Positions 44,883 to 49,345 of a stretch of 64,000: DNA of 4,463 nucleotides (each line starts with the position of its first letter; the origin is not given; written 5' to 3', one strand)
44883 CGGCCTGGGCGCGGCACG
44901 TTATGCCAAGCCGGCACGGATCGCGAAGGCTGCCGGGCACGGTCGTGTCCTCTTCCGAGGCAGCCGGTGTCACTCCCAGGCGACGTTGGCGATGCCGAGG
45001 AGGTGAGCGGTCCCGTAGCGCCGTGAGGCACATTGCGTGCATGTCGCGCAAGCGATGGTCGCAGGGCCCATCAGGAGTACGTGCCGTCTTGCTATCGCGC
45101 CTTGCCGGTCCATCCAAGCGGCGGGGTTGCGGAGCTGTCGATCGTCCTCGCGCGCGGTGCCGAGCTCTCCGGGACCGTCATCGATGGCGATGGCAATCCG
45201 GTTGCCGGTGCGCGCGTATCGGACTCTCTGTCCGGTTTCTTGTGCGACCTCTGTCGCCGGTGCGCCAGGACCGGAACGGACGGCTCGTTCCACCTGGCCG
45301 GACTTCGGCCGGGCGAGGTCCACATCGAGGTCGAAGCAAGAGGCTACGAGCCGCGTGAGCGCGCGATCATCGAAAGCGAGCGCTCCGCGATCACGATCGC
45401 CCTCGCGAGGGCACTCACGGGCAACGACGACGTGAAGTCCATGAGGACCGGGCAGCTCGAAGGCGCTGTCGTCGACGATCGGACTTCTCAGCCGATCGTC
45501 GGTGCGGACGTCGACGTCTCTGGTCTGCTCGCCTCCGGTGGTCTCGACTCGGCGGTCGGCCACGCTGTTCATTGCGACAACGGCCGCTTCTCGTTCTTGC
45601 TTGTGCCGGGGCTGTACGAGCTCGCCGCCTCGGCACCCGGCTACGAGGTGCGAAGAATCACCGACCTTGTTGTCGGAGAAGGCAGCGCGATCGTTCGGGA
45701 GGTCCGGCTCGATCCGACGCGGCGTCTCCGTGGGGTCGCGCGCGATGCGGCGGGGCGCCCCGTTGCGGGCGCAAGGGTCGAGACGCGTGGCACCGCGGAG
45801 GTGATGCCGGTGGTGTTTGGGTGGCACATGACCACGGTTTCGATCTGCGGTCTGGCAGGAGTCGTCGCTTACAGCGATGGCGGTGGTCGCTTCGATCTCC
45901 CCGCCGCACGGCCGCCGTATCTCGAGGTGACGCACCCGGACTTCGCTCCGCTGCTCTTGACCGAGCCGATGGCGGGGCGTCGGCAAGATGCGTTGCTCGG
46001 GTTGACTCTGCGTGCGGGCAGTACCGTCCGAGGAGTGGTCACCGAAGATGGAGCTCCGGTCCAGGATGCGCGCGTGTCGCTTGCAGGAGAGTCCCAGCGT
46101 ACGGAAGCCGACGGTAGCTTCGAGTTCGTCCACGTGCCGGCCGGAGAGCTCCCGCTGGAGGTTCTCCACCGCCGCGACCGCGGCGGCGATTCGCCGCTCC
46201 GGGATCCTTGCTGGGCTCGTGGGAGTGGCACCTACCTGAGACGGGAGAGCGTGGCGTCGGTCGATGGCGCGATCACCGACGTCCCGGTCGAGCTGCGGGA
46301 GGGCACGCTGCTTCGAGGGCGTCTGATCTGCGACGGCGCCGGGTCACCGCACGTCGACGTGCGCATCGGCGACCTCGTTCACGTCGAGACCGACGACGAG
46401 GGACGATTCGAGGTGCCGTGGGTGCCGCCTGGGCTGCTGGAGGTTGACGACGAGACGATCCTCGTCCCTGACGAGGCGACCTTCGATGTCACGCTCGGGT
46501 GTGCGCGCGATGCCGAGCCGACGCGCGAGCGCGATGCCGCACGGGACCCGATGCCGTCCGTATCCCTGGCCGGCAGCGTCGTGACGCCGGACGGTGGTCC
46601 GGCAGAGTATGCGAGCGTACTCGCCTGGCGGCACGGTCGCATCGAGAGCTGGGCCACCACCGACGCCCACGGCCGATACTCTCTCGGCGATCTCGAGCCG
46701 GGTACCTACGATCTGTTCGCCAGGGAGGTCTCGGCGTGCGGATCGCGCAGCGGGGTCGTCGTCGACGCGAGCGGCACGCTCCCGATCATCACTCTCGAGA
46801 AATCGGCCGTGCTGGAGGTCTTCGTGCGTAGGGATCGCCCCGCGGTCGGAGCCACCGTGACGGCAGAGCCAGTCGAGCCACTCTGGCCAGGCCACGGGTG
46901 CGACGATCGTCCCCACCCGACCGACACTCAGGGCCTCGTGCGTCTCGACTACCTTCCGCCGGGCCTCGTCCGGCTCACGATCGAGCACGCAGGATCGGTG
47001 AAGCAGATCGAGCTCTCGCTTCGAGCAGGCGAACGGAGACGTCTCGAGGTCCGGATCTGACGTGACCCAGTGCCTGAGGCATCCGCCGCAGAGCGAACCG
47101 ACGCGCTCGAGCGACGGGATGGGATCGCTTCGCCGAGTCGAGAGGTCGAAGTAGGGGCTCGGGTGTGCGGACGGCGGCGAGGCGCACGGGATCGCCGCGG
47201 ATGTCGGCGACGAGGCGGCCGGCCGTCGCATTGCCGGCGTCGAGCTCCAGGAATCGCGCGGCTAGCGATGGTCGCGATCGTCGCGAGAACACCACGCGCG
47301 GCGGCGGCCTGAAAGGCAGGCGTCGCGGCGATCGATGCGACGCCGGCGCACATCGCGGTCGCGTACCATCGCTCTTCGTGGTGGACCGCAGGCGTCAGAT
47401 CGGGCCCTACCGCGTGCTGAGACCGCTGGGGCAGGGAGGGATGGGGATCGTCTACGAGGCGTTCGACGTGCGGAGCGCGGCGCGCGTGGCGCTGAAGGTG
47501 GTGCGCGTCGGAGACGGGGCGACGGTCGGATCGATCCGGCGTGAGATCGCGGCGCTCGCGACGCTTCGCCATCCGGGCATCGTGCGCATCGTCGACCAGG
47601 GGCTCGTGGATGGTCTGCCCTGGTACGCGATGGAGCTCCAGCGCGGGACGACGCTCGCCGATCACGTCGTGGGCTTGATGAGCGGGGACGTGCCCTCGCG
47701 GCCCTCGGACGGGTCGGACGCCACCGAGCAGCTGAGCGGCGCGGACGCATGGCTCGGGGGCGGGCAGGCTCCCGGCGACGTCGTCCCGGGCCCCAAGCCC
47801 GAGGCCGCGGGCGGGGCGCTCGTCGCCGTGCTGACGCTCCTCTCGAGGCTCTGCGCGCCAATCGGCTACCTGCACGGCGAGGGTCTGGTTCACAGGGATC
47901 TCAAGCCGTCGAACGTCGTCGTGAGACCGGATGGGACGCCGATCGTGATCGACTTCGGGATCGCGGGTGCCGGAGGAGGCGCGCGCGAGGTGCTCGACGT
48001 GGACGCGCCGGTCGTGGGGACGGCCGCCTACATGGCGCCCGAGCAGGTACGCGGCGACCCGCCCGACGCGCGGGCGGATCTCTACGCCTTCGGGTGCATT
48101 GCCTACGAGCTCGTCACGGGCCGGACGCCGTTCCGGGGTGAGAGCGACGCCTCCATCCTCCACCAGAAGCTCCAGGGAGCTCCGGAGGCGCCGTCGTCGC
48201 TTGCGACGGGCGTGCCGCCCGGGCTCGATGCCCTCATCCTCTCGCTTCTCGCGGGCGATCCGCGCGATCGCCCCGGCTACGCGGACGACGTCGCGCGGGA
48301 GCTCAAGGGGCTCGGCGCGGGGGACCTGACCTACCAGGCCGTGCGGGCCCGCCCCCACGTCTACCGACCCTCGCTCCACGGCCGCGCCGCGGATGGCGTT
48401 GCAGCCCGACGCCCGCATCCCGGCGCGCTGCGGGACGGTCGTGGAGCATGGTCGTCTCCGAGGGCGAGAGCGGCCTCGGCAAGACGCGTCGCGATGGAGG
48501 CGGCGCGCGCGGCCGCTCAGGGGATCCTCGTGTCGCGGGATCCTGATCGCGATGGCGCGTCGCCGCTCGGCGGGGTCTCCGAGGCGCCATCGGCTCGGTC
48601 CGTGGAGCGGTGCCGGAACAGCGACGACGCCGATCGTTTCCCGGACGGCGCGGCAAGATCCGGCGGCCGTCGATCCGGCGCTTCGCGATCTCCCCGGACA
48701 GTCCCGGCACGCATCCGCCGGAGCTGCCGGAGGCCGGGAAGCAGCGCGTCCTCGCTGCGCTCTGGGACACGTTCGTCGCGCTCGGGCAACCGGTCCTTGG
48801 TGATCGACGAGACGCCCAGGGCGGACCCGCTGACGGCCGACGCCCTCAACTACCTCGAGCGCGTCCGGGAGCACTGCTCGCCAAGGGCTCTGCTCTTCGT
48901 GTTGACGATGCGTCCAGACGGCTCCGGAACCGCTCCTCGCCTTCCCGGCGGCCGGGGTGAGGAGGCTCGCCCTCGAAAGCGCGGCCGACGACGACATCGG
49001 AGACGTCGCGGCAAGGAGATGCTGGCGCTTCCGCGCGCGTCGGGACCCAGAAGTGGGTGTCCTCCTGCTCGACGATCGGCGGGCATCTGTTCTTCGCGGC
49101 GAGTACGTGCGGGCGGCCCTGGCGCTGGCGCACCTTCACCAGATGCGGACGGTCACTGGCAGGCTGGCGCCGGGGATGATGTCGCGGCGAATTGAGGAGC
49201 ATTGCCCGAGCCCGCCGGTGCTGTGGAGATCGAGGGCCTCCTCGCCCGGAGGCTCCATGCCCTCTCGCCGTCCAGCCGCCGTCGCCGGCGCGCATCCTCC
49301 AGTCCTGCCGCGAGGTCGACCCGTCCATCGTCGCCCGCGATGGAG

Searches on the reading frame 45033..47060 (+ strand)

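Call 31: search_protein_families(library=pfam, proteins=[window:45033-47060:+], max_evalue=0.001)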
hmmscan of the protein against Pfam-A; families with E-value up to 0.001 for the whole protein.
window:45033-47060:+ (675 aa): 11 families
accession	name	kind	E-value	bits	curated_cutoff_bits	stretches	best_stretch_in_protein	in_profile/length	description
PF13620.12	CarboxypepD_reg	-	1.3e-54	183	32.3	4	45-123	2-80/82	Carboxypeptidase regulatory-like domain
PF13715.12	CarbopepD_reg_2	-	1.1e-19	70.7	32.2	1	45-124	1-76/88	CarboxypepD_reg-like domain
PF10670.15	DUF4198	-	2.2e-08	34.9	34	0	325-379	142-207/209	Domain of unknown function (DUF4198)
PF20598.4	DUF6795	-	2.5e-08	34.6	27.4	0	332-366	1-44/103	Domain of unknown function (DUF6795)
PF15976.11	CooC_C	-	3.4e-07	30.7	29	0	217-258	4-45/93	CS1-pili formation C-terminal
PF14686.12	fn3_3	-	1.4e-05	25.2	24.4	0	529-580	15-70/75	Polysaccharide lyase family 4, domain II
PF09430.16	EMC7_beta-sandw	-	2.3e-05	25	26.6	0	342-379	6-47/122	ER membrane protein complex subunit 7, beta-sandwich domain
PF02369.22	Big_1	-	6e-05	23.5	34.9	0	44-101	20-79/93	Bacterial Ig-like domain (group 1)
PF17210.9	SdrD_B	-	9.9e-05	22.9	29.7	0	534-561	35-62/112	SdrD B-like domain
PF25020.1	TTR_TEN1-4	-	0.00019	21.7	27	0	45-115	9-74/86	Teneurin TTR-like domain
PF24107.1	DUF7382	-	0.0009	19.5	27.4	0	44-62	21-39/65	Domain of unknown function (DUF7382)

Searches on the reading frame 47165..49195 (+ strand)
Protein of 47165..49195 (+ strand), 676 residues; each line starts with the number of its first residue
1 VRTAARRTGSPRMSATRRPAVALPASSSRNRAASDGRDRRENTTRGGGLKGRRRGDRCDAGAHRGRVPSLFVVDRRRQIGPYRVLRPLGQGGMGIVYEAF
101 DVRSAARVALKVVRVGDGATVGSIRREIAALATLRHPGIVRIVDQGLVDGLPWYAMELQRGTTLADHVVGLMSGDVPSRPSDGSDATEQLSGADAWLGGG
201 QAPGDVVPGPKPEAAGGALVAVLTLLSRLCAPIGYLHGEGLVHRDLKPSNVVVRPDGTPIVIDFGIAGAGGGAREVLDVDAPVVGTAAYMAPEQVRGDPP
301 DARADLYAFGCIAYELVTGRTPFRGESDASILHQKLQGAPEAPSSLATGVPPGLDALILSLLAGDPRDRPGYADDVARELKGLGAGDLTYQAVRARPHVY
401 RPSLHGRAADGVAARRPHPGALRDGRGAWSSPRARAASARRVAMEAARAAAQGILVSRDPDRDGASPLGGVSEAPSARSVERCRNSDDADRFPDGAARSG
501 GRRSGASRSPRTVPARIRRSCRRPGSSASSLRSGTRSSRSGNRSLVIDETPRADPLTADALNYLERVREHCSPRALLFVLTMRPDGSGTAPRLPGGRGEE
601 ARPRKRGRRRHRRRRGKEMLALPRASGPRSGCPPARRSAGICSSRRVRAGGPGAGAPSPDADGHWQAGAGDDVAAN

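Call 26: find_homologous_proteins(query=window:47165-49195:+, max_evalue=1e-10)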
Query window:47165-49195:+ (676 aa): 3294 proteins with E <= 1e-10 among 8000 candidates; the best 120 are listed.
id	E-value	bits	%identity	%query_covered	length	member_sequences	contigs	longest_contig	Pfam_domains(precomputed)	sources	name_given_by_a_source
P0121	0.0e+0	1283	100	88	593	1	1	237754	PF07714.24,PF00069.32,PF01636.30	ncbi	ncbi:MAG: protein kinase [Acidobacteriota bacterium]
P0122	4.6e-87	312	46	56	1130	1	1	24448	PF13176.13,PF24885.2,PF13191.13,PF13374.13,PF14559.13,PF07714.24,PF00069.32,PF17874.8,PF00515.35,PF13424.13,PF13432.13,PF13181.13,PF07719.24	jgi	jgi:tetratricopeptide (TPR) repeat protein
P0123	3.2e-86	309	42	81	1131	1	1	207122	PF13176.13,PF13401.13,PF13191.13,PF13374.13,PF14559.13,PF07714.24,PF00069.32,PF17874.8,PF00515.35,PF13424.13,PF13181.13,PF07719.24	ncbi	ncbi:MAG: tetratricopeptide repeat protein [Acidobacteriota bacterium]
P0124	7.4e-85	304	46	41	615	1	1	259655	PF07714.24,PF00069.32,PF03109.23,PF13401.13,PF01636.30,PF13191.13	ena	-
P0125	5.4e-84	301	50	49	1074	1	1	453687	PF07714.24,PF00069.32,PF13191.13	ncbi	ncbi:MAG: protein kinase [Acidobacteriota bacterium]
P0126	3.5e-83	299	50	50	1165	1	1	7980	PF07714.24,PF00069.32,PF17874.8,PF00515.35,PF13424.13,PF13176.13,PF24885.2,PF13181.13,PF07719.24,PF13191.13,PF13374.13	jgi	jgi:tetratricopeptide (TPR) repeat protein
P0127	1.3e-82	297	39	72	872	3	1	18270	PF07714.24,PF00069.32,PF13191.13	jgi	jgi:eukaryotic-like serine/threonine-protein kinase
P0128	4.1e-82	295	48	49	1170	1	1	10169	PF13414.13,PF13176.13,PF24885.2,PF13191.13,PF13374.13,PF07714.24,PF00069.32,PF17874.8,PF00515.35,PF13424.13,PF13432.13,PF13181.13,PF07719.24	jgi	jgi:predicted ATPase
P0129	5.6e-82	295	45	49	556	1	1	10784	PF07714.24,PF00069.32,PF01636.30,PF13191.13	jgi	jgi:serine/threonine protein kinase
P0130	6.7e-82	295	44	60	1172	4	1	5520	PF07714.24,PF00069.32,PF13401.13,PF13191.13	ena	-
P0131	1.7e-81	293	49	51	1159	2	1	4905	PF13176.13,PF24885.2,PF13191.13,PF13374.13,PF14559.13,PF07714.24,PF00069.32,PF17874.8,PF00515.35,PF04212.25,PF13424.13,PF14938.13,PF13181.13,PF07719.24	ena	-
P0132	2.5e-81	293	49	49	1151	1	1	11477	PF14559.13,PF07714.24,PF00069.32,PF17874.8,PF00515.35,PF13424.13,PF13176.13,PF13181.13,PF07719.24,PF13191.13,PF13374.13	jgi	jgi:serine/threonine protein kinase/predicted ATPase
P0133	4.2e-81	292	50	49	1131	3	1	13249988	PF07714.24,PF00069.32,PF13191.13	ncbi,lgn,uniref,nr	ncbi:protein kinase [Archangium violaceum]|uniref:protein kinase domain-containing protein n=1 Tax=A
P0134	6.0e-81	291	48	49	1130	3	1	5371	PF07714.24,PF00069.32,PF13424.13,PF13401.13,PF13191.13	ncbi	-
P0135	4.9e-80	288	48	55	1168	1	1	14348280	PF07714.24,PF00069.32,PF13424.13,PF13191.13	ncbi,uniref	ncbi:AAA family ATPase [Sorangium sp. So ce291]|uniref:serine/threonine-protein kinase n=1 Tax=Soran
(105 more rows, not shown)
